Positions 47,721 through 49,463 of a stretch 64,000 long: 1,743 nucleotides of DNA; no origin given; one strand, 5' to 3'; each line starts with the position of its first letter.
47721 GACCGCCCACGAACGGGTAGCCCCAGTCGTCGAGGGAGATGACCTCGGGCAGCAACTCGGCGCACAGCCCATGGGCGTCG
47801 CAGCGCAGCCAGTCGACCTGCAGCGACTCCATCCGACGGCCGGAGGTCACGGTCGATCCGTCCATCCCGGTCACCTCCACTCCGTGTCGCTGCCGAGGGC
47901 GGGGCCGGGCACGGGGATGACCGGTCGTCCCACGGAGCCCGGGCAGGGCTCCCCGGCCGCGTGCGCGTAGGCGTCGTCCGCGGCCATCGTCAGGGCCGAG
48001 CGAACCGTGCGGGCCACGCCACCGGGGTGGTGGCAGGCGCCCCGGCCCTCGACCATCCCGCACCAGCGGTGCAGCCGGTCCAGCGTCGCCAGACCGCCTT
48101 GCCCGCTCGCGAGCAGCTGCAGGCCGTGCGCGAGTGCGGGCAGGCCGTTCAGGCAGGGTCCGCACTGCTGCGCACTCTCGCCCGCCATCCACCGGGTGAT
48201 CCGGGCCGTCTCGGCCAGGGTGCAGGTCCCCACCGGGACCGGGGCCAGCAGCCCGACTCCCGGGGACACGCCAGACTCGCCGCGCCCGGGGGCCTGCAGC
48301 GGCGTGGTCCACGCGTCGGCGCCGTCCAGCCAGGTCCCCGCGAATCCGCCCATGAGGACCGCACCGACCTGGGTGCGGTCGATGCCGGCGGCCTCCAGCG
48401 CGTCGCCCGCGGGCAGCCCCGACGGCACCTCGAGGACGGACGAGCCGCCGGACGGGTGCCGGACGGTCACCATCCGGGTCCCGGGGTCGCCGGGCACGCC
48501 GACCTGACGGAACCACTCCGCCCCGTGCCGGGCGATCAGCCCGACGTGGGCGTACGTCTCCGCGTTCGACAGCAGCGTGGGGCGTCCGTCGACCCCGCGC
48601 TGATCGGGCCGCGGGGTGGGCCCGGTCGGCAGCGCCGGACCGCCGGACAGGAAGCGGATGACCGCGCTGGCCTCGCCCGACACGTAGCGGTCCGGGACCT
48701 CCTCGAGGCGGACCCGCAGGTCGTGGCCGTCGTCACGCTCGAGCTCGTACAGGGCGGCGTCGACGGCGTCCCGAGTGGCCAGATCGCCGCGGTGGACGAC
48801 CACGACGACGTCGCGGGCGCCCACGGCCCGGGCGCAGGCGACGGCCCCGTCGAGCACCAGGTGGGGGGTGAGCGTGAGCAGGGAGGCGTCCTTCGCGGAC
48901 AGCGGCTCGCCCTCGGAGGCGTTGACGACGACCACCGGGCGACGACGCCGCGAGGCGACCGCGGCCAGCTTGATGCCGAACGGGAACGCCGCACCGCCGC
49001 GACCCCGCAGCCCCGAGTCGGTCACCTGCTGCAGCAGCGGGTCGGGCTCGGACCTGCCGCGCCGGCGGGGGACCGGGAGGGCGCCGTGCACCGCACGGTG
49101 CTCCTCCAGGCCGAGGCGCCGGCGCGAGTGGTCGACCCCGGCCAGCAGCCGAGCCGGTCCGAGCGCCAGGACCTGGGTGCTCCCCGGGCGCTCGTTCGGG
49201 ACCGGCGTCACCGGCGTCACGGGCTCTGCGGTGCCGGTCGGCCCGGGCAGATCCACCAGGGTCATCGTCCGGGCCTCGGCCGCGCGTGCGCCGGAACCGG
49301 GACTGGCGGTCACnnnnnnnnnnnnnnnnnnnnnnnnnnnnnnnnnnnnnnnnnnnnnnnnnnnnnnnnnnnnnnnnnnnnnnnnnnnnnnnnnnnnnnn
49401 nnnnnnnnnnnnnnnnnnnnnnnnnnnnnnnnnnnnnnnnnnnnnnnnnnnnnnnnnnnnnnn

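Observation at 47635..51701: Five-gene redox module inserted on the opposite strand between dop and pup, with an ApbE flavin transferase but no visible FMN-binding acceptor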

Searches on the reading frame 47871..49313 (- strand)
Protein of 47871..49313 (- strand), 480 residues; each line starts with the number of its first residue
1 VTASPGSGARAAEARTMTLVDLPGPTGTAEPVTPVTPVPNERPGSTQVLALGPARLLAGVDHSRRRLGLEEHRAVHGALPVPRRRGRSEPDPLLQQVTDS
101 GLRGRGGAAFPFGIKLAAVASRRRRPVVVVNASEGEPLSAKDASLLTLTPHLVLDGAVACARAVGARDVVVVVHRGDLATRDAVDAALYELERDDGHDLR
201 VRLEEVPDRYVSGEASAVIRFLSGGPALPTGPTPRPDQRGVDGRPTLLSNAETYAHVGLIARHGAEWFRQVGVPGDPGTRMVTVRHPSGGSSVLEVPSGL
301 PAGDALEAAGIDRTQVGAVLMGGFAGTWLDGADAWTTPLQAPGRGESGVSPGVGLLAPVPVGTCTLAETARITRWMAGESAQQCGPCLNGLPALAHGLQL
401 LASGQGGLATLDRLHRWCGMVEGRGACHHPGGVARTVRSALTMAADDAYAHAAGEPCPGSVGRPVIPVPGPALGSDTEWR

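Call 4: search_protein_families(library=pfam, proteins=[window:47871-49313:-], max_evalue=0.1)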
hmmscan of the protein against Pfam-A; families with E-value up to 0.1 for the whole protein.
window:47871-49313:- (480 aa): 2 families
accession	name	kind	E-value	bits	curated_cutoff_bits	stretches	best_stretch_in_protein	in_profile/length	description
PF01512.22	Complex1_51K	-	1.6e-31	109.7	31.2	1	97-257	1-148/150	Nuo51 FMN-binding domain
PF10589.14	NADH_4Fe-4S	-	5e-14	52.4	23.5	1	369-450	3-84/85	NADH-ubiquinone oxidoreductase-F iron-sulfur binding region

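Call 5: search_protein_families(library=ncbifam, proteins=[window:47871-49313:-], max_evalue=0.1)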
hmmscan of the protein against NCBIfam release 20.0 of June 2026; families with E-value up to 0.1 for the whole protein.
window:47871-49313:- (480 aa): 6 families
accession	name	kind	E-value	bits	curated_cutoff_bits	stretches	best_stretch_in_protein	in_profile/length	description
TIGR01959.1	nuoF_fam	equivalog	1.1e-50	172.2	558.65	1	89-443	34-401/410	NADH-quinone oxidoreductase subunit NuoF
NF010120.0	PRK13596.1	equivalog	3.8e-36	124.5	389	1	90-430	40-395/433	NADH-quinone oxidoreductase subunit NuoF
NF008436.0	PRK11278.1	equivalog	4.1e-35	121.5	749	1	66-446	24-420/448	NADH-quinone oxidoreductase subunit NuoF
NF003454.1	PRK05035.1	equivalog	3.9e-13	48.7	345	1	89-231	122-255/556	electron transport complex subunit RsxC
TIGR04481.1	PR_assoc_PrdC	equivalog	2.1e-12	46.6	490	1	93-324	76-284/425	proline reductase-associated electron transfer protein PrdC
TIGR01945.1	rnfC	subfamily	1e-10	40.7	245.95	1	88-223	119-245/435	RnfABCDGE type electron transport complex subunit C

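Call 9: find_encoding_contigs(protein=window:47871-49313:-, flank=10000, max_places=6)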
Protein window:47871-49313:- (480 aa): no gene with exactly this product is on record in the collection.

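Call 10: find_homologous_proteins(query=window:47871-49313:-, max_evalue=1e-10)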
Query window:47871-49313:- (480 aa): 5454 proteins with E <= 1e-10 among 8000 candidates; the best 120 are listed.
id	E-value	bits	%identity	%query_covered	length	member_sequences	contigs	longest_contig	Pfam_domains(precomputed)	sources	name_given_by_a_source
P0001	0.0e+0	1027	100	97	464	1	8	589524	PF10589.15,PF01512.23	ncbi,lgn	ncbi:MAG: NADH-ubiquinone oxidoreductase-F iron-sulfur binding region domain-containing protein [Can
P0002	8.1e-158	544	64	90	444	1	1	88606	PF10589.15,PF01512.23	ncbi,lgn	-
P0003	3.9e-114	400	51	89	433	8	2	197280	PF10531.16,PF10589.15,PF01512.23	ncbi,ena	-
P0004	6.1e-114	400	50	89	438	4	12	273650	PF10531.16,PF10589.15,PF01512.23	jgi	jgi:NADH:ubiquinone oxidoreductase subunit F (NADH-binding)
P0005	1.1e-110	389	54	84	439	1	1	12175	PF10531.16,PF10589.15,PF01512.23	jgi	jgi:NADH:ubiquinone oxidoreductase subunit F (NADH-binding)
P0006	5.4e-110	387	53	84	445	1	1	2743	PF10531.16,PF10589.15,PF01512.23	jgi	jgi:NADH:ubiquinone oxidoreductase subunit F (NADH-binding)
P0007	3.7e-109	384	53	86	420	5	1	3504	PF10589.15,PF01512.23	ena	-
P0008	7.4e-109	383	52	86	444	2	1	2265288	PF10589.15,PF01512.23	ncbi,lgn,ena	-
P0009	2.6e-108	381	49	89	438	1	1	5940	PF10531.16,PF10589.15,PF01512.23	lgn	-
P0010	3.0e-108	381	53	84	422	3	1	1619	PF10531.16,PF10589.15,PF01512.23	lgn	-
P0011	8.4e-108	379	50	89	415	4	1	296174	PF10531.16,PF10589.15,PF01512.23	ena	-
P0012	1.2e-107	379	50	90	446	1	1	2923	PF10589.15,PF01512.23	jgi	jgi:NADH:ubiquinone oxidoreductase subunit F (NADH-binding)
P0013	3.3e-107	377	51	86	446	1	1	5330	PF10589.15,PF01512.23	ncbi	ncbi:MAG: NADH-ubiquinone oxidoreductase-F iron-sulfur binding region domain-containing protein [Act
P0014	9.5e-107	376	50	85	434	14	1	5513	PF10589.15,PF01512.23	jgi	-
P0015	9.8e-107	376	53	85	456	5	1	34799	PF10589.15,PF01512.23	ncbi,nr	ncbi:MAG: proton-conducting membrane transporter [Actinomycetia bacterium]|nr:proton-conducting memb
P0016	1.4e-106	375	49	87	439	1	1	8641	PF10531.16,PF10589.15,PF01512.23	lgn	-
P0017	1.9e-106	375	52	86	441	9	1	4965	PF10531.16,PF10589.15,PF01512.23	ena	-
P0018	5.5e-106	373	51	89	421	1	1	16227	PF10531.16,PF10589.15,PF01512.23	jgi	jgi:NADH:ubiquinone oxidoreductase subunit F (NADH-binding)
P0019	9.6e-106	373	52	89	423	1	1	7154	PF10531.16,PF10589.15,PF01512.23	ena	-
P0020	1.2e-105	372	51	89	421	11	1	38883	PF10531.16,PF10589.15,PF01512.23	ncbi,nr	ncbi:MAG TPA: NADH-ubiquinone oxidoreductase-F iron-sulfur binding region domain-containing protein 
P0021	1.6e-105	372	51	89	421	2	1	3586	PF10531.16,PF10589.15,PF01512.23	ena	-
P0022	3.2e-105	371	51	87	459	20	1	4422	PF10589.15,PF01512.23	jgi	jgi:NADH:ubiquinone oxidoreductase subunit F (NADH-binding)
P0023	4.5e-105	370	53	88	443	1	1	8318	PF10531.16,PF10589.15,PF01512.23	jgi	jgi:NADH:ubiquinone oxidoreductase subunit F (NADH-binding)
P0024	4.9e-105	370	49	89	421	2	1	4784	PF10531.16,PF10589.15,PF01512.23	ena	-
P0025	6.0e-105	370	50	86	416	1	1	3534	PF10531.16,PF10589.15,PF01512.23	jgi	jgi:NADH:ubiquinone oxidoreductase subunit F (NADH-binding)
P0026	1.3e-104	369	49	93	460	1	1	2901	PF10531.16,PF10589.15,PF01512.23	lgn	-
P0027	1.4e-104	369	50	85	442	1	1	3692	PF10589.15,PF01512.23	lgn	-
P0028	1.5e-104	369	51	79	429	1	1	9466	PF10531.16,PF10589.15,PF01512.23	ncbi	-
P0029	1.6e-104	369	48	92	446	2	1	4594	PF10589.15,PF01512.23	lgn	-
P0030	2.1e-104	368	50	89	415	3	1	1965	PF10531.16,PF10589.15,PF01512.23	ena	-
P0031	2.5e-104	368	50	86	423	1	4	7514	PF10531.16,PF10589.15,PF01512.23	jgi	jgi:NADH:ubiquinone oxidoreductase subunit F (NADH-binding)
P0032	3.1e-104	368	51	84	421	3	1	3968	PF10531.16,PF10589.15,PF01512.23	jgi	-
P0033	8.3e-104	366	48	86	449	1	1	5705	PF10589.15,PF01512.23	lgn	-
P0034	1.0e-103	366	50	89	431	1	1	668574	PF10589.15,PF01512.23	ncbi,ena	-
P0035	1.4e-103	366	51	89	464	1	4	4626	PF10531.16,PF10589.15,PF01512.23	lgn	-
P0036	2.0e-103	365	49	84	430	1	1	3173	PF10531.16,PF10589.15,PF01512.23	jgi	jgi:NADH:ubiquinone oxidoreductase subunit F (NADH-binding)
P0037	2.1e-103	365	53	75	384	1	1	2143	PF10531.16,PF10589.15,PF01512.23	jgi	jgi:NADH:ubiquinone oxidoreductase subunit F (NADH-binding)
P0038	2.2e-103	365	50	89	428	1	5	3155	PF10531.16,PF10589.15,PF01512.23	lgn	-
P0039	3.2e-103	364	49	87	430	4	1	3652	PF10531.16,PF10589.15,PF22461.3,PF01512.23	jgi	jgi:NADH:ubiquinone oxidoreductase subunit F (NADH-binding)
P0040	3.9e-103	364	50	89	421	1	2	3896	PF10531.16,PF10589.15,PF01512.23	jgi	jgi:NADH:ubiquinone oxidoreductase subunit F (NADH-binding)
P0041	3.9e-103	364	50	89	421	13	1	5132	PF10531.16,PF10589.15,PF01512.23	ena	-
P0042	6.5e-103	363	51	86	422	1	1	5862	PF10589.15,PF01512.23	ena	-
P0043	7.4e-103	363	50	84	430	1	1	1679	PF10531.16,PF10589.15,PF01512.23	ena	-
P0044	1.2e-102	363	51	79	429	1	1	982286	PF10589.15,PF01512.23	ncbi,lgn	-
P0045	1.3e-102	362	47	92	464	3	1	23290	PF10531.16,PF10589.15,PF01512.23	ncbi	-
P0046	1.4e-102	362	49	89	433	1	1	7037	PF10531.16,PF10589.15,PF01512.23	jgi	jgi:NADH:ubiquinone oxidoreductase subunit F (NADH-binding)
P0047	1.8e-102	362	45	86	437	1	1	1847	PF10531.16,PF10589.15,PF01512.23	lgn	-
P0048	2.1e-102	362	49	84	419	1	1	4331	PF10531.16,PF10589.15,PF01512.23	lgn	-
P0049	2.6e-102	361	50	83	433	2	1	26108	PF10589.15,PF01512.23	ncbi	-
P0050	3.1e-102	361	50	87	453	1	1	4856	PF10589.15,PF01512.23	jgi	jgi:NADH:ubiquinone oxidoreductase subunit F (NADH-binding)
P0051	3.2e-102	361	52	81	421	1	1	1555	PF10531.16,PF10589.15,PF01512.23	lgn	-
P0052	3.3e-102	361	49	83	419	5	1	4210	PF10589.15,PF01512.23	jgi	-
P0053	4.1e-102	361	51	87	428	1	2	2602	PF10531.16,PF10589.15,PF01512.23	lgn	-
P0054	4.9e-102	360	50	89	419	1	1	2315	PF10531.16,PF10589.15,PF01512.23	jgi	jgi:NADH:ubiquinone oxidoreductase subunit F (NADH-binding)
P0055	6.8e-102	360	50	89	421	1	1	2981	PF10531.16,PF10589.15,PF01512.23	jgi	-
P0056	9.6e-102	359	50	89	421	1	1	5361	PF10531.16,PF10589.15,PF01512.23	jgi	-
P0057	1.1e-101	359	48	86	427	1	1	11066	PF10531.16,PF10589.15,PF01512.23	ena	-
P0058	1.2e-101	359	50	86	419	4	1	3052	PF10531.16,PF10589.15,PF22461.3,PF01512.23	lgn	-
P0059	1.3e-101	359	51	86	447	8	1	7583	PF10531.16,PF10589.15,PF01512.23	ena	-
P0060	2.2e-101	358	45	84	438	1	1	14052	PF10531.16,PF10589.15,PF01512.23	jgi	jgi:NADH:ubiquinone oxidoreductase subunit F (NADH-binding)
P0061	2.3e-101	358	49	81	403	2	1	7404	PF10531.16,PF10589.15,PF22461.3,PF01512.23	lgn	-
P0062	2.5e-101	358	50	86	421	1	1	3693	PF10531.16,PF10589.15,PF01512.23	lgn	-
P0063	3.9e-101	357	50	84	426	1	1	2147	PF10589.15,PF01512.23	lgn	-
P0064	6.0e-101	357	50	84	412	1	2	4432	PF10589.15,PF01512.23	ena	-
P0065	6.2e-101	357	47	86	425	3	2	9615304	PF10531.16,PF10589.15,PF01512.23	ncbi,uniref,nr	ncbi:NADH dehydrogenase [Phytohabitans rumicis]|uniref:NADH dehydrogenase n=1 Tax=Phytohabitans rumi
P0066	7.1e-101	357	50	86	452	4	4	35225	PF10589.15,PF01512.23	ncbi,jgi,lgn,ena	-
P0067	7.4e-101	357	51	87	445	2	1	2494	PF10531.16,PF10589.15,PF01512.23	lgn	-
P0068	8.5e-101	356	51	82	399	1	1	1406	PF10589.15,PF01512.23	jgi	jgi:NADH:ubiquinone oxidoreductase subunit F (NADH-binding)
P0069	1.1e-100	356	47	89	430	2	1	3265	PF10531.16,PF10589.15,PF22461.3,PF01512.23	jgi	jgi:NADH:ubiquinone oxidoreductase subunit F (NADH-binding)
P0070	1.1e-100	356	48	88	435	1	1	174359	PF10531.16,PF10589.15,PF22461.3,PF01512.23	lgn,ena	-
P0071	1.3e-100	356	49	84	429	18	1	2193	PF10531.16,PF10589.15,PF01512.23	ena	-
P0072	1.4e-100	356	46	86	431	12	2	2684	PF10531.16,PF10589.15,PF01512.23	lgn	-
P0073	1.7e-100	355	48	86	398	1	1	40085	PF10589.15,PF01512.23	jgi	jgi:NADH:ubiquinone oxidoreductase subunit F (NADH-binding)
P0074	2.6e-100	355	49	84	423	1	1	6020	PF10531.16,PF10589.15,PF01512.23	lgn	-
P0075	3.1e-100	355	49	89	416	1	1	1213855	PF10531.16,PF10589.15,PF01512.23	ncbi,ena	-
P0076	3.9e-100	354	47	89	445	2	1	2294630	PF10531.16,PF10589.15,PF01512.23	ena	-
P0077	4.1e-100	354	49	89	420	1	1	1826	PF10589.15,PF01512.23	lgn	-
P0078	5.4e-100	354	46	90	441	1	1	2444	PF10531.16,PF10589.15,PF01512.23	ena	-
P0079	6.8e-100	353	44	88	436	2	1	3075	PF10531.16,PF10589.15,PF01512.23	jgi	jgi:NADH:ubiquinone oxidoreductase subunit F (NADH-binding)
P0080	7.7e-100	353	50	79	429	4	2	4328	PF10531.16,PF10589.15,PF01512.23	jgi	jgi:NADH:ubiquinone oxidoreductase subunit F (NADH-binding)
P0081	7.8e-100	353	46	86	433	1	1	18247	PF10531.16,PF10589.15,PF01512.23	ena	-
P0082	1.0e-99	353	46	84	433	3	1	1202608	PF10531.16,PF10589.15,PF01512.23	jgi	jgi:NADH:ubiquinone oxidoreductase subunit F (NADH-binding)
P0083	1.7e-99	352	48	84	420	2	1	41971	PF10531.16,PF10589.15,PF01512.23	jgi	-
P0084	1.8e-99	352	48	89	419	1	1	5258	PF10531.16,PF10589.15,PF22461.3,PF01512.23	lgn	-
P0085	1.9e-99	352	48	89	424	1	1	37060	PF10589.15,PF01512.23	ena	-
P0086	1.9e-99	352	47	87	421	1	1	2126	PF10531.16,PF10589.15,PF01512.23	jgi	jgi:NADH:ubiquinone oxidoreductase subunit F (NADH-binding)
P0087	2.8e-99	351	51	79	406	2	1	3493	PF10531.16,PF10589.15,PF01512.23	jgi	jgi:NADH:ubiquinone oxidoreductase subunit F (NADH-binding)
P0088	3.4e-99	351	51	86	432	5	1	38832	PF10531.16,PF10589.15,PF01512.23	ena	-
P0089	3.6e-99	351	45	87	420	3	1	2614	PF10531.16,PF10589.15,PF22461.3,PF01512.23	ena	-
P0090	3.8e-99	351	47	88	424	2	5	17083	PF10589.15,PF01512.23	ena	-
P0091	4.2e-99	351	49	86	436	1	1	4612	PF10531.16,PF10589.15,PF01512.23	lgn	-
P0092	6.2e-99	350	49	84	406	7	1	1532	PF10531.16,PF10589.15,PF01512.23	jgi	jgi:NADH:ubiquinone oxidoreductase subunit F (NADH-binding)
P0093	6.5e-99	350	47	89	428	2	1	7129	PF10531.16,PF10589.15,PF22461.3,PF01512.23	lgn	-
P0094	6.8e-99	350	46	89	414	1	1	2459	PF10531.16,PF10589.15,PF01512.23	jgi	-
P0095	9.4e-99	350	46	90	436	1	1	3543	PF10531.16,PF10589.15,PF01512.23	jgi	jgi:NADH:ubiquinone oxidoreductase subunit F (NADH-binding)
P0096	1.2e-98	349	46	84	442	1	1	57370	PF10531.16,PF10589.15,PF01512.23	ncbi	ncbi:MAG: NADH-ubiquinone oxidoreductase-F iron-sulfur binding region domain-containing protein [Sol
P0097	1.3e-98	349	47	86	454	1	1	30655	PF10531.16,PF10589.15,PF01512.23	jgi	jgi:NADH:ubiquinone oxidoreductase subunit F (NADH-binding)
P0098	1.3e-98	349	46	91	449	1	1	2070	PF10531.16,PF10589.15,PF01512.23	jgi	jgi:NADH:ubiquinone oxidoreductase subunit F (NADH-binding)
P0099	1.4e-98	349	49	87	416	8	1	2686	PF10531.16,PF10589.15,PF01512.23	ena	-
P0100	1.5e-98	349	48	83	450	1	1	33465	PF10589.15,PF01512.23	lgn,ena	-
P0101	1.6e-98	349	47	86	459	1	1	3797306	PF10531.16,PF10589.15,PF01512.23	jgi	jgi:NADH:ubiquinone oxidoreductase subunit F (NADH-binding)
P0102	1.7e-98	349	44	84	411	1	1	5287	PF10531.16,PF10589.15,PF01512.23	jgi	jgi:NADH:ubiquinone oxidoreductase subunit F (NADH-binding)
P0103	1.7e-98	349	49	75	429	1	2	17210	PF10589.15,PF01512.23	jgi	jgi:NADH:ubiquinone oxidoreductase subunit F (NADH-binding)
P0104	2.2e-98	348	49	86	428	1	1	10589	PF10531.16,PF10589.15,PF01512.23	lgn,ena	-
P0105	2.3e-98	348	47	87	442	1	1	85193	PF10531.16,PF10589.15,PF01512.23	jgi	jgi:NADH:ubiquinone oxidoreductase subunit F (NADH-binding)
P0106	2.5e-98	348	48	89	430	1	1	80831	PF10589.15,PF01512.23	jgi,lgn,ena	-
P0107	2.7e-98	348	48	85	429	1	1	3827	PF10531.16,PF10589.15,PF01512.23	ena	-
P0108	2.8e-98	348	48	87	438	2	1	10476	PF10589.15,PF01512.23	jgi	-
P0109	3.2e-98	348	48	86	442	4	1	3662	PF10531.16,PF10589.15,PF22461.3,PF01512.23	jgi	jgi:NADH:ubiquinone oxidoreductase subunit F (NADH-binding)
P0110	3.5e-98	348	49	84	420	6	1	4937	PF10531.16,PF10589.15,PF01512.23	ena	-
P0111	3.7e-98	348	48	84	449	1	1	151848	PF10531.16,PF10589.15,PF01512.23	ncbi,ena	-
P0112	4.0e-98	348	49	86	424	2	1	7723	PF10531.16,PF10589.15,PF22461.3,PF01512.23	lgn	-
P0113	4.6e-98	347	46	89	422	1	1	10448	PF10589.15,PF01512.23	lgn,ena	-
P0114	4.8e-98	347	49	84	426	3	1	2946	PF10589.15,PF01512.23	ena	-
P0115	5.1e-98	347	47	88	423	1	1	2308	PF10589.15,PF01512.23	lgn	-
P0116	5.1e-98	347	49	79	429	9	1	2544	PF10589.15,PF01512.23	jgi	-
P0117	5.2e-98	347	46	89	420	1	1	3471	PF10589.15,PF01512.23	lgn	-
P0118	6.2e-98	347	46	89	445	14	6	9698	PF10589.15,PF01512.23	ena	-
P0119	7.2e-98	347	44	86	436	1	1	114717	PF10531.16,PF10589.15,PF01512.23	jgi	jgi:NADH:ubiquinone oxidoreductase subunit F (NADH-binding)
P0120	1.0e-97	346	48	84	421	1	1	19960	PF10589.15,PF01512.23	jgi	jgi:NADH:ubiquinone oxidoreductase subunit F (NADH-binding)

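Call 11: find_encoding_contigs(protein=P0001, flank=8000, max_places=3)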
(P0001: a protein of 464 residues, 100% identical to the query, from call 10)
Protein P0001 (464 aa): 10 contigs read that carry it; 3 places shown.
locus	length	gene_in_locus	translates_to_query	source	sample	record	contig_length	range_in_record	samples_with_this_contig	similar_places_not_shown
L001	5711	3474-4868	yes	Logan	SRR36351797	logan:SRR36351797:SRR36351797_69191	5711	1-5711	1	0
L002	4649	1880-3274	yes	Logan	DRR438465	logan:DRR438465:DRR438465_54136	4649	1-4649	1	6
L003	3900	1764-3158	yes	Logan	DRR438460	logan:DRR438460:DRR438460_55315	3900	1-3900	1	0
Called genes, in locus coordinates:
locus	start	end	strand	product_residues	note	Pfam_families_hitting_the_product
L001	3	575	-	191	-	?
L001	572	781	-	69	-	PF05639:Pup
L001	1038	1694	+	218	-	-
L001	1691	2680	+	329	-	PF02424:ApbE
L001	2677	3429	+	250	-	PF01794:Ferric_reduct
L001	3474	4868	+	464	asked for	PF01512:Complex1_51K, PF10589:NADH_4Fe-4S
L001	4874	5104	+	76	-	PF13459:Fer4_15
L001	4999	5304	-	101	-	-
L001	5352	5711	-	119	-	?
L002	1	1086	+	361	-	?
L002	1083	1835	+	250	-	PF01794:Ferric_reduct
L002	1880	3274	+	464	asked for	PF01512:Complex1_51K, PF10589:NADH_4Fe-4S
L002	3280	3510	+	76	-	PF13459:Fer4_15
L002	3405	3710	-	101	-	-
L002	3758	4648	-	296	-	?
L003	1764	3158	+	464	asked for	PF01512:Complex1_51K, PF10589:NADH_4Fe-4S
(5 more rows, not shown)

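Call 12: find_encoding_contigs(protein=P0002, flank=8000, max_places=3)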
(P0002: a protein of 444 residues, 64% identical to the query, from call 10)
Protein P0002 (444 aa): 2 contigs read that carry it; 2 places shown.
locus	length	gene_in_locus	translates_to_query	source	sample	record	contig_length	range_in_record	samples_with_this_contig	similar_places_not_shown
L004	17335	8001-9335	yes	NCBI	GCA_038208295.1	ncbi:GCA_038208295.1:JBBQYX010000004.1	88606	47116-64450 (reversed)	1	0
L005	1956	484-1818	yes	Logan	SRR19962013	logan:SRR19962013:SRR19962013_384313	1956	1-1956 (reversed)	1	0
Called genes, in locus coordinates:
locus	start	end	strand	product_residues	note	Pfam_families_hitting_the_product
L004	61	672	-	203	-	PF00254:FKBP_C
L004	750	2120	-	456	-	PF03136:Pup_ligase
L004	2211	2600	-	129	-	-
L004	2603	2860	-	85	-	PF07878:RHH_5 (faint)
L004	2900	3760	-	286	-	PF00227:Proteasome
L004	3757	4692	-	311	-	PF00227:Proteasome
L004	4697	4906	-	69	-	-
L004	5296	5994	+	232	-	-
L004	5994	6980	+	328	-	PF02424:ApbE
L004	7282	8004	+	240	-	PF01794:Ferric_reduct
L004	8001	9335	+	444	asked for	PF01512:Complex1_51K, PF10589:NADH_4Fe-4S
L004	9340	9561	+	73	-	PF13459:Fer4_15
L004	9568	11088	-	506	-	PF03136:Pup_ligase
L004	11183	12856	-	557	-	PF13191:AAA_16 (faint), PF17758:Prot_ATP_ID_OB_N, PF16450:Prot_ATP_ID_OB_C, PF00004:AAA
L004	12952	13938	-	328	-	PF14801:TrmI-like_N, PF08704:GCD14, PF01135:PCMT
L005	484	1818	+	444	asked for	PF01512:Complex1_51K, PF10589:NADH_4Fe-4S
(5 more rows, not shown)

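Call 13: find_encoding_contigs(protein=P0008, flank=8000, max_places=2)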
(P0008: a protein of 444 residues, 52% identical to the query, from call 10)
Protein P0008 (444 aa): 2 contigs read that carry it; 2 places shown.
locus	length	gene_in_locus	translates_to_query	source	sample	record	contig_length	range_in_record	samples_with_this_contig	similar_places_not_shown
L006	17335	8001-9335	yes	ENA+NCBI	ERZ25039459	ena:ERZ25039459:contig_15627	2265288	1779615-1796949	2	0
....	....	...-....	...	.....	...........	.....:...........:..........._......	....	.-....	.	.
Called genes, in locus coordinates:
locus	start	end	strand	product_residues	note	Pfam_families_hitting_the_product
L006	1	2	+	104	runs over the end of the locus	-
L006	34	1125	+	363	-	PF12982:DUF3866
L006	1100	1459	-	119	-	PF00254:FKBP_C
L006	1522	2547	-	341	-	PF00254:FKBP_C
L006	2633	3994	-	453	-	PF03136:Pup_ligase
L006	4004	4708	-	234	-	PF00227:Proteasome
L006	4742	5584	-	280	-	PF00227:Proteasome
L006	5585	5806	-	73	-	PF05639:Pup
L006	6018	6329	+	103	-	-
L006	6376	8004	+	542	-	PF02424:ApbE, PF01794:Ferric_reduct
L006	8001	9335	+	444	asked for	PF01512:Complex1_51K, PF10589:NADH_4Fe-4S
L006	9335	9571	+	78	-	PF13459:Fer4_15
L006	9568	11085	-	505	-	PF03136:Pup_ligase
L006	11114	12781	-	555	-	PF13191:AAA_16 (faint), PF17758:Prot_ATP_ID_OB_N, PF16450:Prot_ATP_ID_OB_C, PF00004:AAA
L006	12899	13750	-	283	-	PF14801:TrmI-like_N, PF01135:PCMT (weak), PF08704:GCD14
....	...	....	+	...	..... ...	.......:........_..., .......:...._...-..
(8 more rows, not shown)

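Call 14: find_encoding_contigs(protein=P0065, flank=8000, max_places=2)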
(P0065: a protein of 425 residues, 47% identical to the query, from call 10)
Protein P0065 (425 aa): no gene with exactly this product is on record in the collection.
